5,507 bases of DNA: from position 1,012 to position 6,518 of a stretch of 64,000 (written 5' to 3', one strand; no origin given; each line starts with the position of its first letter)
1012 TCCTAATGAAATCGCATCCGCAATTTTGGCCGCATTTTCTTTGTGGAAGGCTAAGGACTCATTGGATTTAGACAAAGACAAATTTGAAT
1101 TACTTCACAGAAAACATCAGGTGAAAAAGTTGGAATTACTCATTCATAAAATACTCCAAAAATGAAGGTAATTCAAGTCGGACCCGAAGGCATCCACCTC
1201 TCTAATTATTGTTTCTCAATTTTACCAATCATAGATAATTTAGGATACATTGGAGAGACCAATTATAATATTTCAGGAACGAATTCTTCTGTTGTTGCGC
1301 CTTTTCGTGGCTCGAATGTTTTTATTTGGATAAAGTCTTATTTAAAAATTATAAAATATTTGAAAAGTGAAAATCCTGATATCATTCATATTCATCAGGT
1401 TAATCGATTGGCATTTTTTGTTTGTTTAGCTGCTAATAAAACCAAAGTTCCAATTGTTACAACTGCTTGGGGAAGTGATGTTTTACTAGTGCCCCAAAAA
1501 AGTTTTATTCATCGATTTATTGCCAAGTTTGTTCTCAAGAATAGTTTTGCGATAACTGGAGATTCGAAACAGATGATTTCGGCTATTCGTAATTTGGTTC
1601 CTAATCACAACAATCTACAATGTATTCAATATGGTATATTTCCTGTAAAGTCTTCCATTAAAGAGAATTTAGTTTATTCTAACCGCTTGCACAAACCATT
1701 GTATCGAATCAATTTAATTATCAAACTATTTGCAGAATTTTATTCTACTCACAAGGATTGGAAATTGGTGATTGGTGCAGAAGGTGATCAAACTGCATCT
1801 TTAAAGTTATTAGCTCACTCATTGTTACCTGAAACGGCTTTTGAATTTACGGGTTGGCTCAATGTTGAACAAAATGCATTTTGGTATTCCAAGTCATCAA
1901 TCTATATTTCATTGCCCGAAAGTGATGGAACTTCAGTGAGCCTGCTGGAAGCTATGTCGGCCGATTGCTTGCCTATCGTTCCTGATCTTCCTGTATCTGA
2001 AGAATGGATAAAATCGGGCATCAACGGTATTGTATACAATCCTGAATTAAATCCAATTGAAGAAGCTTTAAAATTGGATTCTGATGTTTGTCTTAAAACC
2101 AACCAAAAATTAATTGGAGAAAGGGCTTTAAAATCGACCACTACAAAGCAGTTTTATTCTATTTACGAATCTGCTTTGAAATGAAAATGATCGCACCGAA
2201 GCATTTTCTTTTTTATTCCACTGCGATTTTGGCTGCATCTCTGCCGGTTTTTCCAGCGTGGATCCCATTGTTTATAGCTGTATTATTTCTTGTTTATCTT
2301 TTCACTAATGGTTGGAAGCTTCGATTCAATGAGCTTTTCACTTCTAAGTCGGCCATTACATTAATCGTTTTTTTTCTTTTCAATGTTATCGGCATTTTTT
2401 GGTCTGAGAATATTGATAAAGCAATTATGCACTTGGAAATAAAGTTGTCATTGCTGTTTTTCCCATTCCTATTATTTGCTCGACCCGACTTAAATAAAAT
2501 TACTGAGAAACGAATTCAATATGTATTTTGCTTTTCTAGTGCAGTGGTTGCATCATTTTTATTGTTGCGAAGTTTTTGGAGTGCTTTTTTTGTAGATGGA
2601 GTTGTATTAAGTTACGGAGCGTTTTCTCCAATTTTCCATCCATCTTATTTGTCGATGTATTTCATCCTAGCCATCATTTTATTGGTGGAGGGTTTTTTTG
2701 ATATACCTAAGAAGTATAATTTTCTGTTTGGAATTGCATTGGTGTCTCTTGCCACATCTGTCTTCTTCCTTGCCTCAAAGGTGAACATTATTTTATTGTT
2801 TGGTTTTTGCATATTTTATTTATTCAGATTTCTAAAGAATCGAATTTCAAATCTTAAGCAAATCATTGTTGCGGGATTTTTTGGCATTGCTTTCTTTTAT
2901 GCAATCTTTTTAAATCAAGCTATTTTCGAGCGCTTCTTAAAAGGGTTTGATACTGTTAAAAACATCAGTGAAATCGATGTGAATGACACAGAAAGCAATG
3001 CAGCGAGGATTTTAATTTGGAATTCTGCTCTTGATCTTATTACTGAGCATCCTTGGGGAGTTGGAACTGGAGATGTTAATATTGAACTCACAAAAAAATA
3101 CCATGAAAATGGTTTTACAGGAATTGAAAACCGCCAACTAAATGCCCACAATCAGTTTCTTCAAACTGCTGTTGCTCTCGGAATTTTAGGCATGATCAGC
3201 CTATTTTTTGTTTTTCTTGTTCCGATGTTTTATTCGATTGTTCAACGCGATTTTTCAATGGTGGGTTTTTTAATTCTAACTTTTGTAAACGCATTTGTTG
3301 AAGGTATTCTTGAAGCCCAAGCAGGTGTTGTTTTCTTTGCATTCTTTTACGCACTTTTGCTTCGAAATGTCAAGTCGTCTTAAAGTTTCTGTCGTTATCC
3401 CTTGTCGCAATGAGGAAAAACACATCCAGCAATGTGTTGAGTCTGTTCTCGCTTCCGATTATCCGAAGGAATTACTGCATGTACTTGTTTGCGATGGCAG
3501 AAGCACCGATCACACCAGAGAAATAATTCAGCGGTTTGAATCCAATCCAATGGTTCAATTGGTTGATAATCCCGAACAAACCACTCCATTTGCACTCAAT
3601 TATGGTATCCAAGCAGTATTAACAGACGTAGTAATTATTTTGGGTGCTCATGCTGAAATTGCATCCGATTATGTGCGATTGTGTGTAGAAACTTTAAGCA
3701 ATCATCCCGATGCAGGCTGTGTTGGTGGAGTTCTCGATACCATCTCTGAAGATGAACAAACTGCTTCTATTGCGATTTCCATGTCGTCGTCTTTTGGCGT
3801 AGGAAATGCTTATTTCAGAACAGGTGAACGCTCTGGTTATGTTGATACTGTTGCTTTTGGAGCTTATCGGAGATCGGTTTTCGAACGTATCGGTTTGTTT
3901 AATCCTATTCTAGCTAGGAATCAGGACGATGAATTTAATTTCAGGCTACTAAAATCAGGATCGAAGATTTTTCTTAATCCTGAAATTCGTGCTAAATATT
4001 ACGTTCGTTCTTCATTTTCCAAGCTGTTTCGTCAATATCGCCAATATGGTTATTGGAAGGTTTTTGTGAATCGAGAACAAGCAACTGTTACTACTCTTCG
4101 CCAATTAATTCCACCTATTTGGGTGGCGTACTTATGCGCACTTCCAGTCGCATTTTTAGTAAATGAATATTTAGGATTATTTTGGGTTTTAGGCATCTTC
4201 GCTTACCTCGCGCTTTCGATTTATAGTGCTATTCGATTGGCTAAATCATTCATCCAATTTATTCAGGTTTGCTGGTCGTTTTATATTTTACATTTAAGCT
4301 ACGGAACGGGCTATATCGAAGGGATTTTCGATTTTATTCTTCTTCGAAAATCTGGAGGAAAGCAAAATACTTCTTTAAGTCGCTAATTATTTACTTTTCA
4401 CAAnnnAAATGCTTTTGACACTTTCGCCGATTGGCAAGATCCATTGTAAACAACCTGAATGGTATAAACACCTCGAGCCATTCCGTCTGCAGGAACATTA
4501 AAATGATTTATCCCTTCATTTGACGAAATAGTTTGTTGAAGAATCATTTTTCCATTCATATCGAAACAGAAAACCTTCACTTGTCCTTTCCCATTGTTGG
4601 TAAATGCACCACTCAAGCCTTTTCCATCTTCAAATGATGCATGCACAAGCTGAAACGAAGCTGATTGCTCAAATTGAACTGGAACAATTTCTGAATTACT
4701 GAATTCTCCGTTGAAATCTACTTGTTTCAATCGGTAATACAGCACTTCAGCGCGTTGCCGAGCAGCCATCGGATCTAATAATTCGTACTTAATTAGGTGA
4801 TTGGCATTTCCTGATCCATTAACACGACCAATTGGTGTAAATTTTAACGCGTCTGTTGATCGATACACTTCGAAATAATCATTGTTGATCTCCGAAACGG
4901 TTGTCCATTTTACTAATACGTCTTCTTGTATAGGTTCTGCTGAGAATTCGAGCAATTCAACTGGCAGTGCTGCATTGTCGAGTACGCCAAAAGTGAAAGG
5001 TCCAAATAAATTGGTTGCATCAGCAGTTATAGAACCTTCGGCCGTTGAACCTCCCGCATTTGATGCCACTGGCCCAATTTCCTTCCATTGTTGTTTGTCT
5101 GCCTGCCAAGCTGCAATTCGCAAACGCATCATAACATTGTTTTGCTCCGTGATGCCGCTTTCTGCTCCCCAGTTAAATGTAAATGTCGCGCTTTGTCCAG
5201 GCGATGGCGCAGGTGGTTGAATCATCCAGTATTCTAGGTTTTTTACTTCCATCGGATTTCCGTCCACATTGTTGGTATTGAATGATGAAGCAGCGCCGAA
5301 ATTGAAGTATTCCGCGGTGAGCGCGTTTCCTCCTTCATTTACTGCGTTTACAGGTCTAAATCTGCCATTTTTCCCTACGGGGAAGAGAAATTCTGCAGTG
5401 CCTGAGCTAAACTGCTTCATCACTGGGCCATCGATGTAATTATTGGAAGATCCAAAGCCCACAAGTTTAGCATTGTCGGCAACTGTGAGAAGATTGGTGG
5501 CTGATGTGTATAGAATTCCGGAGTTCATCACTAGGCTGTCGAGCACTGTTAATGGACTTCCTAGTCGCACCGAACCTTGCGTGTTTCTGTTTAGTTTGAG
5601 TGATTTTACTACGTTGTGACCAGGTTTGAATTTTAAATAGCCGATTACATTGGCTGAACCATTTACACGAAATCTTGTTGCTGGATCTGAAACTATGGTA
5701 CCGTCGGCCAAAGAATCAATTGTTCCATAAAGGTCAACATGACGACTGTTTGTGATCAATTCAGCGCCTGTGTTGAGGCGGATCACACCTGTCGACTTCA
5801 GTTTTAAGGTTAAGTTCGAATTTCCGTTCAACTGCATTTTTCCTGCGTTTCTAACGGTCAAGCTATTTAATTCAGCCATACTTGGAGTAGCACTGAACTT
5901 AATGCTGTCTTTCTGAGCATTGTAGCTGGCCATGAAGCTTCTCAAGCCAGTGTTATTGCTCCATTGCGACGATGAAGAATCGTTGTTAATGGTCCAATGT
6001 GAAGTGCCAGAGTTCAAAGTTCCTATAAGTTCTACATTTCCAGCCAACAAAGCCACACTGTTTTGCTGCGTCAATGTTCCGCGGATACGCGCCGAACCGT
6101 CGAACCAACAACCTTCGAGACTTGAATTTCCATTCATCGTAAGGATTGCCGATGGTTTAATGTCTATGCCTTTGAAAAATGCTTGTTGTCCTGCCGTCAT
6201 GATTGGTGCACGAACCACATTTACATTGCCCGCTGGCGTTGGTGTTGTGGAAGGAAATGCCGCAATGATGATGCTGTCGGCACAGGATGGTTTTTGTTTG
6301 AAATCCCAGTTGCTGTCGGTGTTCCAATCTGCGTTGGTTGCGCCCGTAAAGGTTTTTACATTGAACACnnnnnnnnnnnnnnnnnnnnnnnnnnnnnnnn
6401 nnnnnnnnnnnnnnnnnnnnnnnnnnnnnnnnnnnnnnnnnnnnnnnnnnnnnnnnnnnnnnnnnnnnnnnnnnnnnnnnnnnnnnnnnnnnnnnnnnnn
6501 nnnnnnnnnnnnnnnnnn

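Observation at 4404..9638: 1745-aa T9SS-secreted beta-helix protein with a poly-Asp tract inserted antisense into a polysaccharide-biosynthesis locus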

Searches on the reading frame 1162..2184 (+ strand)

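Call 8: search_protein_families(library=pfam, proteins=[window:1162-2184:+], max_evalue=0.001)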
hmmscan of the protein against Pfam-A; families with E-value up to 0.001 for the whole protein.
window:1162-2184:+ (340 aa): 5 families
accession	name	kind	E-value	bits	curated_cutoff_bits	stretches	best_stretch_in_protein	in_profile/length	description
PF13477.12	Glyco_trans_4_2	-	6.2e-17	62.5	23.4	1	43-133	45-137/139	Glycosyl transferase 4-like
PF00534.26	Glycos_transf_1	-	6.6e-17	62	26.4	1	169-303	17-150/172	Glycosyl transferases group 1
PF13692.12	Glyco_trans_1_4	-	1.1e-11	45.7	27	1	169-295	3-127/142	Glycosyl transferases group 1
PF13579.12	Glyco_trans_4_4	-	8.7e-09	36.4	29.7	1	58-153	58-153/158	Glycosyl transferase 4-like domain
PF13439.12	Glyco_transf_4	-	2.3e-07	31.4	28.5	1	55-144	56-150/170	Glycosyltransferase Family 4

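Call 67: search_protein_families(library=ncbifam, proteins=[window:1162-2184:+], max_evalue=0.00001)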
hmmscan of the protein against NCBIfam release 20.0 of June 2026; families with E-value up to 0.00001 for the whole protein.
window:1162-2184:+ (340 aa): 4 families
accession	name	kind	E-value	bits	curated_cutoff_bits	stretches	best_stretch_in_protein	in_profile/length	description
NF049988.1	MGlcDAGSynMgs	equivalog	3.9e-10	39.6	400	0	183-314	228-360/398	alpha-monoglucosyldiacylglycerol synthase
TIGR03999.1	thiol_BshA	equivalog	4.3e-10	39.1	273.7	1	62-293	75-321/375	N-acetyl-alpha-D-glucosaminyl L-malate synthase BshA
NF007396.0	PRK09922.1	equivalog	2.3e-07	30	385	1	59-318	74-335/361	lipopolysaccharide 1,6-galactosyltransferase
NF038229.1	Glyco4_Geo_Pelo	equivalog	2.2e-06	27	400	1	63-314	47-307/338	GPMC system family 4 glycosyltransferase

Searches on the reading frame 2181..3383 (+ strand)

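Call 8: search_protein_families(library=pfam, proteins=[window:2181-3383:+], max_evalue=0.001)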
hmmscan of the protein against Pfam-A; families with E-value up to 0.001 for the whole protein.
window:2181-3383:+ (400 aa): 1 family
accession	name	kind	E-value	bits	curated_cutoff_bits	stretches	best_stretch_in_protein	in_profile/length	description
PF04932.20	Wzy_C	-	1.9e-19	70.4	31.7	1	186-341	2-148/149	O-Antigen ligase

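Call 67: search_protein_families(library=ncbifam, proteins=[window:2181-3383:+], max_evalue=0.00001)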
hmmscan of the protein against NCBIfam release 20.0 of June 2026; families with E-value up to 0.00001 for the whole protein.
window:2181-3383:+ (400 aa): 0 families

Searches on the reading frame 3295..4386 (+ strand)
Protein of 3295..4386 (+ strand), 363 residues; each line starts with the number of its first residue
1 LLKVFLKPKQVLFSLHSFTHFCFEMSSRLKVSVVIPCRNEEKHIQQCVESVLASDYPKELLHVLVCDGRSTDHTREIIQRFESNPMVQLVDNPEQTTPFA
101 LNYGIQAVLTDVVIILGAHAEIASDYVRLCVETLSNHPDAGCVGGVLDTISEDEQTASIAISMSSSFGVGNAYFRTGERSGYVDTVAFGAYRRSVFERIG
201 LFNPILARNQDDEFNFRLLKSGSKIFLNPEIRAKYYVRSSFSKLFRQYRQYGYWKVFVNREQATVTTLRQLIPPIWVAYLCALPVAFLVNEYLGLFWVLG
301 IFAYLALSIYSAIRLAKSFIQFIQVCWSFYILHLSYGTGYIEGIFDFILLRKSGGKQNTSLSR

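Call 8: search_protein_families(library=pfam, proteins=[window:3295-4386:+], max_evalue=0.001)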
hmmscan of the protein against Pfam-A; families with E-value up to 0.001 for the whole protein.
window:3295-4386:+ (363 aa): 4 families
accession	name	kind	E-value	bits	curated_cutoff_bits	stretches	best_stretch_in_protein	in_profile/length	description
PF00535.33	Glycos_transf_2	-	1.2e-23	84.3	23.3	1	32-199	1-167/168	Glycosyl transferase family 2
PF13641.12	Glyco_tranf_2_3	-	3e-16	60.6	27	1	31-248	3-224/230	Glycosyltransferase like family 2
PF13632.12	Glyco_trans_2_3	-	4.9e-07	30.2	27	1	190-307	78-195/198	Glycosyl transferase family group 2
PF10111.15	Glyco_tranf_2_2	-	4.9e-05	23.4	27.3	1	32-156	1-133/276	Glycosyltransferase like family 2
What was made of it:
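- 3295..4386 (+): Context: GT2 glycosyltransferase, the last gene of the low-GC + strand glycan operon, convergent with the big gene. Pfam Glycos_transf_2 at 1.2e-23 (call 8).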

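Call 67: search_protein_families(library=ncbifam, proteins=[window:3295-4386:+], max_evalue=0.00001)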
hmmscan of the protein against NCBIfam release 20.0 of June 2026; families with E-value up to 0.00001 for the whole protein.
window:3295-4386:+ (363 aa): 16 families
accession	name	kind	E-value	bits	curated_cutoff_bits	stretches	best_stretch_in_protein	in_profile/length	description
TIGR03965.1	mycofact_glyco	equivalog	3.6e-20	72.3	280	1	27-264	72-310/467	mycofactocin biosynthesis glycosyltransferase MftF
TIGR03937.1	PgaC_IcaA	equivalog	5e-19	68.5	422.3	1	25-331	41-348/407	poly-beta-1,6-N-acetyl-D-glucosamine synthase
NF041875.1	EPS_EpsD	equivalog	2.5e-15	56.7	370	1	31-268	1-240/325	exopolysaccharide biosynthesis glycosyltransferase EpsD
NF038299.1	EPS_HpsN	equivalog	9e-13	47.9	425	1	30-161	2-134/317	hormogonium polysaccharide biosynthesis glycosyltransferase HpsN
TIGR03111.1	glyc2_xrt_Gpos1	hypoth_equivalog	3.5e-12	45.9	363.95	1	30-250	50-281/439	TIGR03111 family XrtG-associated glycosyltransferase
TIGR04283.1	glyco_like_mftF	equivalog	1.7e-10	40.9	182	1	31-231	1-182/221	TIGR04283 family arsenosugar biosynthesis glycosyltransferase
NF007482.0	PRK10073.1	equivalog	3e-10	39.6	423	1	25-201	2-181/334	glycosyltransferase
TIGR03469.1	HpnB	hypoth_equivalog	5.2e-10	38.9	379.25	1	29-81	44-95/386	hopene-associated glycosyltransferase HpnB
NF038302.1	EPS_HpsE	equivalog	1.2e-08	34.3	300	1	30-152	2-129/307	hormogonium polysaccharide biosynthesis glycosyltransferase HpsE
NF045692.1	OglycostaseCruG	equivalog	1.6e-08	33.9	600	1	30-122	42-138/386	2'-O-glycosyltransferase CruG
NF041394.1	GtaseAglG_Halo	equivalog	1.7e-08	34.1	440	1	29-215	1-187/304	glucosyl-dolichyl phosphate glucuronosyltransferase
NF010496.0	PRK13915.1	equivalog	2.5e-07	30.1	262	1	26-78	28-81/307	glucosyl-3-phosphoglycerate synthase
TIGR04242.1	nodulat_NodC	equivalog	5.2e-07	29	550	1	24-149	43-170/395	chitooligosaccharide synthase NodC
TIGR04182.1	glyco_TIGR04182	equivalog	1.4e-06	28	325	1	30-148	1-111/293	S-layer glycoprotein N-glycosyltransferase AglJ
NF041865.1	EpsU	equivalog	3.8e-06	26.2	700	1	25-140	35-153/394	exopolysaccharide biosynthesis GT2 family glycosyltransferase EpsU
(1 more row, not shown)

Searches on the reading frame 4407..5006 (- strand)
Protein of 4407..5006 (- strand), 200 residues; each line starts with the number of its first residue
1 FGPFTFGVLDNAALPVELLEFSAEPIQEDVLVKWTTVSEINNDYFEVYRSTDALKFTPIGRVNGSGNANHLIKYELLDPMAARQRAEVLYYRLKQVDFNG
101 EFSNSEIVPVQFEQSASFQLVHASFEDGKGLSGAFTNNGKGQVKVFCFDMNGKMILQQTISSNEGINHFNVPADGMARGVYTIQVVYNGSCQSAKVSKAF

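Call 27: search_protein_families(library=pfam, proteins=[window:4407-5006:-], max_evalue=10)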
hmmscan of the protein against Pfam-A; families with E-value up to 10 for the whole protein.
window:4407-5006:- (200 aa): 3 families
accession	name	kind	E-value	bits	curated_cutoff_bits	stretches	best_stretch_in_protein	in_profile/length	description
PF18962.6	Por_Secre_tail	-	0.00075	20.2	27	1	137-190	16-67/75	Secretion system C-terminal sorting domain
PF11589.14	DUF3244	-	0.025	15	25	1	122-189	23-87/96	Domain of unknown function (DUF3244)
PF16640.11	Big_3_5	-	0.027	15.5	35.5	1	139-191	27-73/88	Bacterial Ig-like domain (group 3)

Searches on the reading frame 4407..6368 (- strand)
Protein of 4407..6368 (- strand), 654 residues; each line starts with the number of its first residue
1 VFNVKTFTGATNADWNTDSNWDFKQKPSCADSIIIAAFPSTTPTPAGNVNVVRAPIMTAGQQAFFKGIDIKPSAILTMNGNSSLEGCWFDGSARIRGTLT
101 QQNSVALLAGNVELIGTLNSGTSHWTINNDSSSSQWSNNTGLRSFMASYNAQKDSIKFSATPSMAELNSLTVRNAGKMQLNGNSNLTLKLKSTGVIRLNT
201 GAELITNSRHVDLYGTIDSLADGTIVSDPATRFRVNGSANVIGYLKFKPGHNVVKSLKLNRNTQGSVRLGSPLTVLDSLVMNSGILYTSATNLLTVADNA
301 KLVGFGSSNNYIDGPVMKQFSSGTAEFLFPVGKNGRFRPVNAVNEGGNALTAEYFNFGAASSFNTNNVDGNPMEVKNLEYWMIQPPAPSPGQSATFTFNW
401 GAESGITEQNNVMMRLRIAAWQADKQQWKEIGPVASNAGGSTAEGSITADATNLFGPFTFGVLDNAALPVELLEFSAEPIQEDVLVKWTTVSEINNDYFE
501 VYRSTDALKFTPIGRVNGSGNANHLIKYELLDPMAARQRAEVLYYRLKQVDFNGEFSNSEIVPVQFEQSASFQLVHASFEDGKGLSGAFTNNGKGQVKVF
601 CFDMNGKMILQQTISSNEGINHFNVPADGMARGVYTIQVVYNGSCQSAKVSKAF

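Call 69: predict_structure(alignment_id=A3)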
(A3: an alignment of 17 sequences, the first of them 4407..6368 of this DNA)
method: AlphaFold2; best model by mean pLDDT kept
length: 654 residues; sequences in the alignment: 17
mean_pLDDT: 74.9   pTM: 0.60
mean pLDDT of the five models: 74.9, 73.2, 72.6, 71.8, 70.7
residues with pLDDT >= 90: 149; 70-90: 301; 50-70: 123; < 50: 81
segments of 3 or more residues with pLDDT < 50: 1-66, 439-441, 465-468, 568-571
pLDDT, mean of each block of 10 residues (from residue 1): 27 36 31 39 32 31 46 67 55 69 69 70 72 58 60 62 64 79 65 78 86 77 89 80 85 94 83 95 92 94 80 95 83 91 87 90 81 83 88 90 73 74 91 67 78 92 60 85 87 78 91 86 78 83 90 82 70 75 80 81 82 86 80 85 78 74
secondary structure, 60 per line:
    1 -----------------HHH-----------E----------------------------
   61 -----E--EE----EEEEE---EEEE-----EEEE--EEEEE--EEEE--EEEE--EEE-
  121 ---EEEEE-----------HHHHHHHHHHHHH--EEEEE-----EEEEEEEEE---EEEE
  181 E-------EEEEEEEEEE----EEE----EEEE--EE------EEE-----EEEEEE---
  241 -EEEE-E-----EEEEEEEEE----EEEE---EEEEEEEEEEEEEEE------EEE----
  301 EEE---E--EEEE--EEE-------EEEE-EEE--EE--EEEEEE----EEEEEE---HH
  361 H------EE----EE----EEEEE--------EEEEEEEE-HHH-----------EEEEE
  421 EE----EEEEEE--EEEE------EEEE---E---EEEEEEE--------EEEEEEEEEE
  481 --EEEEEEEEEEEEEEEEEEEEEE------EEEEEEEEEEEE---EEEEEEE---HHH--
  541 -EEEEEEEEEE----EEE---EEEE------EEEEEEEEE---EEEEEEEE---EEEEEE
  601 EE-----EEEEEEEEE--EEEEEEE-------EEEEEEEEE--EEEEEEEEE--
elements in order: E75-79 E83-86 E92-95 E98-102 E105-108 E111-114 E117-119 E124-128 H140-152 E155-159 E165-173 E177-181 E189-198 E203-205 E210-213 E224-226 E232-237 E242-245 E253-261 E266-269 E273-287 E294-296 E301-303 E310-313 E316-318 E326-329 E331-333 E340-345 E350-355 E380-384 E393-400 E416-422 E427-432 E435-438 E445-448 E456-462 E471-480 E483-504 E511-522 E526-532 E542-551 E556-558 E562-565 E572-580 E584-591 E595-602 E608-616 E619-625 E633-641 E644-652
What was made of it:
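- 5349..6338 (-): Linker with a conserved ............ motif (aa about 1101-1160, low model confidence), then a short-strand solenoid-like region (aa about 1165-1420). AF2 model 2 with DSSP (call 69).
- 4974..5348 (-): Beta-sandwich domain (aa about 1431-1555). AF2 model 2 (call 69).
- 4407..4658 (-): T9SS type A C-terminal sorting domain (aa about 1661-1744). The model shows seven strands (call 69).
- On T9SS type A CTD cargo: Model 2 shows seven strands at residues 572-652 (aa 1662-1742) with pLDDT about 75-86 (call 69).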

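Call 71: fold_search(model_id=the predicted structure, library=pdb)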
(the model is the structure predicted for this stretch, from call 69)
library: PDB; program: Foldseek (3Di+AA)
matches with E <= 10: 1707; with E <= 0.001: 18
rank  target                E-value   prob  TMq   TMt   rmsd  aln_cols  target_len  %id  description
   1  8d6a_B                5.1e-05  1.00  0.18  0.25  17.7       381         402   12  Cryo-EM structure of human LIF signaling complex: model containing the interaction core region (released 2023-03-29)
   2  3e0g_A                8.4e-05  1.00  0.19  0.23  18.0       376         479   11  Structure of the Leukemia Inhibitory Factor Receptor (LIF-R) domains D1-D5 (released 2008-09-23)
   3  5e7l                  1.4e-04  1.00  0.16  0.29  13.5       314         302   10  Crystal structure of mouse CNTN2 FN1-FN3 domains (released 2016-08-31)
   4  8dh9_A                1.5e-04  0.99  0.13  0.17  20.2       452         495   10  Leptin-bound leptin receptor complex-D3-D7 (released 2023-04-19)
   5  5e55_A                2.3e-04  1.00  0.16  0.27  13.2       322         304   11  Crystal structure of mouse CNTN6 FN1-FN3 domains (released 2016-08-31)
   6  5z06_B                2.4e-04  1.00  0.11  0.10  17.4       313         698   12  Crystal structure of beta-1,2-glucanase from Parabacteroides distasonis (released 2018-05-30)
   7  4kkp_B                3.2e-04  1.00  0.11  0.25  13.7       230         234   13  Crystal structure of Vibrio cholerae RbmA (crystal form 2) (released 2013-05-22)
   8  8v2b_B                3.2e-04  0.98  0.12  0.13  22.8       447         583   11  Cryo-EM structure of mouse type II OSM receptor complex: model for full extracellular assembly (released 2024-11-20)
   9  4kkp_A                4.7e-04  1.00  0.10  0.23  13.7       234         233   13  Crystal structure of Vibrio cholerae RbmA (crystal form 2) (released 2013-05-22)
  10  2ibb                  4.9e-04  1.00  0.13  0.37  14.4       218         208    7  Crystal Structure of the First and Second FNIII Domains of Ihog (released 2006-10-24)
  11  8yyt_B                5.8e-04  0.98  0.19  0.17  20.8       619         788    8  Cryo-EM structure of the complex IR with four insulin (released 2025-04-09)
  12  2jll                  5.8e-04  0.96  0.13  0.18  21.8       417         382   13  Crystal structure of NCAM2 IgIV-FN3II (released 2009-11-17)
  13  8c7m_A                6.1e-04  1.00  0.14  0.28  16.9       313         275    9  Interleukin 12 receptor subunit beta-1 Fn domains in complex with antagonistic FAb fragment. (released 2024-01-31)
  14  4f58_L                7.3e-04  1.00  0.14  0.33  12.2       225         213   12  Fab structure of a neutralizing antibody L3 from an early subtype A HIV-1 infected patient (released 2013-03-27)
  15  7mro                  7.3e-04  1.00  0.17  0.30  13.5       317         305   12  Zebrafish CNTN4 FN1-FN3 domains (released 2022-01-05)
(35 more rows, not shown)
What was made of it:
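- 4974..5348 (-): Foldseek hits are to tandem FN3/Ig arrays (call 71).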

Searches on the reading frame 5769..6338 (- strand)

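Call 27: search_protein_families(library=pfam, proteins=[window:5769-6338:-], max_evalue=10)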
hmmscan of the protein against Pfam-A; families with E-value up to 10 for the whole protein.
window:5769-6338:- (190 aa): 1 family
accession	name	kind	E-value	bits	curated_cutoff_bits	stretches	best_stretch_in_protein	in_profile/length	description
PF23886.1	DUF7239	-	0.19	12.4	24.6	1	142-189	60-108/112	Family of unknown function (DUF7239)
